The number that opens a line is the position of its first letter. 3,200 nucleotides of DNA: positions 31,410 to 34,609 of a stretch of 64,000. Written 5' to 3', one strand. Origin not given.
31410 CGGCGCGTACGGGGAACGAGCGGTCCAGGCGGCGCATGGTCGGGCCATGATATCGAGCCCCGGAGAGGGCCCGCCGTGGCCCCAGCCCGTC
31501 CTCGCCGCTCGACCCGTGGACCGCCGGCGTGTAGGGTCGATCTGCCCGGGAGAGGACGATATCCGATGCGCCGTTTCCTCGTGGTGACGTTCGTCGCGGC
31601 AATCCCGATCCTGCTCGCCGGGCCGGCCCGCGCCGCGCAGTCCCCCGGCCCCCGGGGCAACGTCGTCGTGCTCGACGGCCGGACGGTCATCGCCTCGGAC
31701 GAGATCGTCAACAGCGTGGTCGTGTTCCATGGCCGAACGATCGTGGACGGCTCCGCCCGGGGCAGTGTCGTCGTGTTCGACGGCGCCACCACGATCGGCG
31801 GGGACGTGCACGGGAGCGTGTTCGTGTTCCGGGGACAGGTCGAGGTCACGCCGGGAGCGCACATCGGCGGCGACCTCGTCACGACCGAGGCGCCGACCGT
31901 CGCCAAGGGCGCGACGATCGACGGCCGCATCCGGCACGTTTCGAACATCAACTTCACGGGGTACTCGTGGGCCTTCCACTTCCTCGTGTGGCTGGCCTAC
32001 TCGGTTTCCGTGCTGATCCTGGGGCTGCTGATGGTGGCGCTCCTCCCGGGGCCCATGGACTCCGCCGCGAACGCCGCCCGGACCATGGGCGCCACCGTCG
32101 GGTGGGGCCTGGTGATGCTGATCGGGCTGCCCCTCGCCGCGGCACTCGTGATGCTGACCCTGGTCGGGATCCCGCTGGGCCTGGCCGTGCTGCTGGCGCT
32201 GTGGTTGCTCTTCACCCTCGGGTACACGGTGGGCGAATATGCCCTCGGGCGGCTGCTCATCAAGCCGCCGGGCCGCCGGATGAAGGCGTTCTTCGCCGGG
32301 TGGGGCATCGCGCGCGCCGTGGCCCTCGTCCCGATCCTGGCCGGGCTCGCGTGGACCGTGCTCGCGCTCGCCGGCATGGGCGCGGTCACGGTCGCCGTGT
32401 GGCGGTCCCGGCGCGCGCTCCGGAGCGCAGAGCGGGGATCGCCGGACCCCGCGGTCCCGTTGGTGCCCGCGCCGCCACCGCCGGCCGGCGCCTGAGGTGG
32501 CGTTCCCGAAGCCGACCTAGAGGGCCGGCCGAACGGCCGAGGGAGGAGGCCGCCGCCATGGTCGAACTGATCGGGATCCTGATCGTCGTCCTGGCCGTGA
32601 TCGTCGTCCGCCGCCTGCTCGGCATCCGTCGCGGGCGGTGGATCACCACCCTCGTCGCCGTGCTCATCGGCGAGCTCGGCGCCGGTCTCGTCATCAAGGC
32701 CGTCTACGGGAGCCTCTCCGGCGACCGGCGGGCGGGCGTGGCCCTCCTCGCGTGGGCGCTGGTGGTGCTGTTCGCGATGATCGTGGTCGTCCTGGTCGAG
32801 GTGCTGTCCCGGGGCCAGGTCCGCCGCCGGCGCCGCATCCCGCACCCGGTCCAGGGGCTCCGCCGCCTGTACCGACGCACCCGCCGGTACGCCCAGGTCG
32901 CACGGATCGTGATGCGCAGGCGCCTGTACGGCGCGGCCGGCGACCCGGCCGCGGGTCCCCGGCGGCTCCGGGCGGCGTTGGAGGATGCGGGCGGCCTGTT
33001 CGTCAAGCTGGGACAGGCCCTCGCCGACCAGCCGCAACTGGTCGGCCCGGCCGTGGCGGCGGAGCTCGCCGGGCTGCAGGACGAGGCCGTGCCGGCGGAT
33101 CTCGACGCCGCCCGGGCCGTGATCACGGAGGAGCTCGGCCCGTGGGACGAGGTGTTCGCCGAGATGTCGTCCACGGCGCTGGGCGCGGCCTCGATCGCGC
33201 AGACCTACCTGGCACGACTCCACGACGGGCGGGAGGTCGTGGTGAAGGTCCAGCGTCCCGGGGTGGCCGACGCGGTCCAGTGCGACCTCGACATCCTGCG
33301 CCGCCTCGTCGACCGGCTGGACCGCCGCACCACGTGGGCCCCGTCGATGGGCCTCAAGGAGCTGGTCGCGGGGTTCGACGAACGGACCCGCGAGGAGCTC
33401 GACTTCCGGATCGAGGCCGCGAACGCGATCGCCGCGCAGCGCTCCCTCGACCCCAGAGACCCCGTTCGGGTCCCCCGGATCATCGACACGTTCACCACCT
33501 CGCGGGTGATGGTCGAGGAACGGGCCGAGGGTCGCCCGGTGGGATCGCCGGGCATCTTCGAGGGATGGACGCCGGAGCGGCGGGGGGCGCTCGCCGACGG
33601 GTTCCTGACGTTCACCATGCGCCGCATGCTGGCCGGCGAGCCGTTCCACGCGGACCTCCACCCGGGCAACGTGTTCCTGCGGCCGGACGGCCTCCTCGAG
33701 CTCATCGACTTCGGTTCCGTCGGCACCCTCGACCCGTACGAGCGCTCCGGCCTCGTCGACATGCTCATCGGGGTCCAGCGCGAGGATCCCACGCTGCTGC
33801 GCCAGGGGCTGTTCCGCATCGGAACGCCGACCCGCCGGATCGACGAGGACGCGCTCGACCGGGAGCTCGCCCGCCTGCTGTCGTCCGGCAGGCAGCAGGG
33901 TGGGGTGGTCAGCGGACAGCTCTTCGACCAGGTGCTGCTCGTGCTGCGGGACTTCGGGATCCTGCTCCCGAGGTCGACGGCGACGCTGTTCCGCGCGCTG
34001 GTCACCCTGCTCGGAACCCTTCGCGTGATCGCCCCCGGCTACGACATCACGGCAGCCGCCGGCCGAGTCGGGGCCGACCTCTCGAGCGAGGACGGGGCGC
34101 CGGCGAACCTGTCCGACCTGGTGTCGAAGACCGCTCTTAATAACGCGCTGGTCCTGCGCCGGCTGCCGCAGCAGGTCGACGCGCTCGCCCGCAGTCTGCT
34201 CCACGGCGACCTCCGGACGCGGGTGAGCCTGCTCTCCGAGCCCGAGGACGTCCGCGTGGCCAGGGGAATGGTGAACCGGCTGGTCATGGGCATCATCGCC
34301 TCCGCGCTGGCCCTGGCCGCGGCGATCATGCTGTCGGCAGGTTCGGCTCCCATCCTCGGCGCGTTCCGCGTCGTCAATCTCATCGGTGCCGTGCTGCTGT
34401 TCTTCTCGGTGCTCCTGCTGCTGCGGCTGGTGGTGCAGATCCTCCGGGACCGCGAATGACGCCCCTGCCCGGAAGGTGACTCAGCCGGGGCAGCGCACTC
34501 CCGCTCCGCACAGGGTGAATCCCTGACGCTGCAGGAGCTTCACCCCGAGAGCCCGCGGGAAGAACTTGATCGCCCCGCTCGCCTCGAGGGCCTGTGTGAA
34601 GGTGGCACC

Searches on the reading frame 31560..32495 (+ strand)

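Call 3: search_protein_families(library=pfam, proteins=[window:31560-32495:+], max_evalue=0.01)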
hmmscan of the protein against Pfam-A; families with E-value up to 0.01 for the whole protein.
window:31560-32495:+ (311 aa): 1 family
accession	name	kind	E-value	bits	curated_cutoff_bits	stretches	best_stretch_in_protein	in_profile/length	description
PF04519.19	Bactofilin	-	0.0046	17.6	27.9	0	59-124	34-97/98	Polymer-forming cytoskeletal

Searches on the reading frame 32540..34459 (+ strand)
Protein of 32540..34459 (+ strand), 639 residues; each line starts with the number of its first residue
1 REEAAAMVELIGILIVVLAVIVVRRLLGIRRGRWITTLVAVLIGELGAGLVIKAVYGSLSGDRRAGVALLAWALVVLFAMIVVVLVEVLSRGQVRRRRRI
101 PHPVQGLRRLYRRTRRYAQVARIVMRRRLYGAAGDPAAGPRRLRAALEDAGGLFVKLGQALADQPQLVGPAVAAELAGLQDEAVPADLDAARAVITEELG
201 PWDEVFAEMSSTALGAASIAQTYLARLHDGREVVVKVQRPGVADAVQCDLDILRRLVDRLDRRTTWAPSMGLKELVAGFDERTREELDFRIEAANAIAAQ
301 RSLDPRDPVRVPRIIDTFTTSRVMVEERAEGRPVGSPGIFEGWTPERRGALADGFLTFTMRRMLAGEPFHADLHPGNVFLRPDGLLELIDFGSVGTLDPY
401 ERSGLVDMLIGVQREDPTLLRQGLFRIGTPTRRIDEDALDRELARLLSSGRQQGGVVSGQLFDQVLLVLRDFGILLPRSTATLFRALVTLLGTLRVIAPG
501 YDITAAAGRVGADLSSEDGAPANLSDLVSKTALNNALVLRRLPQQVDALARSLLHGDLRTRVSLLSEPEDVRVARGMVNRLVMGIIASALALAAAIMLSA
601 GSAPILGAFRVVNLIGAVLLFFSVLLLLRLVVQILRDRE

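Call 3: search_protein_families(library=pfam, proteins=[window:32540-34459:+], max_evalue=0.01)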
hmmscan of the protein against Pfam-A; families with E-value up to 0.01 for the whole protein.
window:32540-34459:+ (639 aa): 2 families
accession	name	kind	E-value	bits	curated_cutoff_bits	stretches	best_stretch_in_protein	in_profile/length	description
PF03109.22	ABC1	-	5.1e-52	176.9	22.9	1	179-417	2-237/244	ABC1 atypical kinase-like domain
PF01636.29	APH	-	4.3e-05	23.8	23.2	0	366-401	168-204/239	Phosphotransferase enzyme family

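Call 4: search_protein_families(library=ncbifam, proteins=[window:32540-34459:+], max_evalue=0.01)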
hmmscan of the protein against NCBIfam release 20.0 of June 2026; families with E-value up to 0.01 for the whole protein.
window:32540-34459:+ (639 aa): 3 families
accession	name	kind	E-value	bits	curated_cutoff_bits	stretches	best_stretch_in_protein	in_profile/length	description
TIGR01982.1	UbiB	equivalog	2.3e-74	250.5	487.55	1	125-508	34-419/436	2-polyprenylphenol 6-hydroxylase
NF003404.0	PRK04750.1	equivalog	2.6e-52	178.1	667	1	136-412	48-329/529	ubiquinone biosynthesis regulatory protein kinase UbiB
NF050082.1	ATPase_MABP1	exception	5.6e-32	111.1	800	1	151-397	61-305/435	macrolide-binding ATPase MABP-1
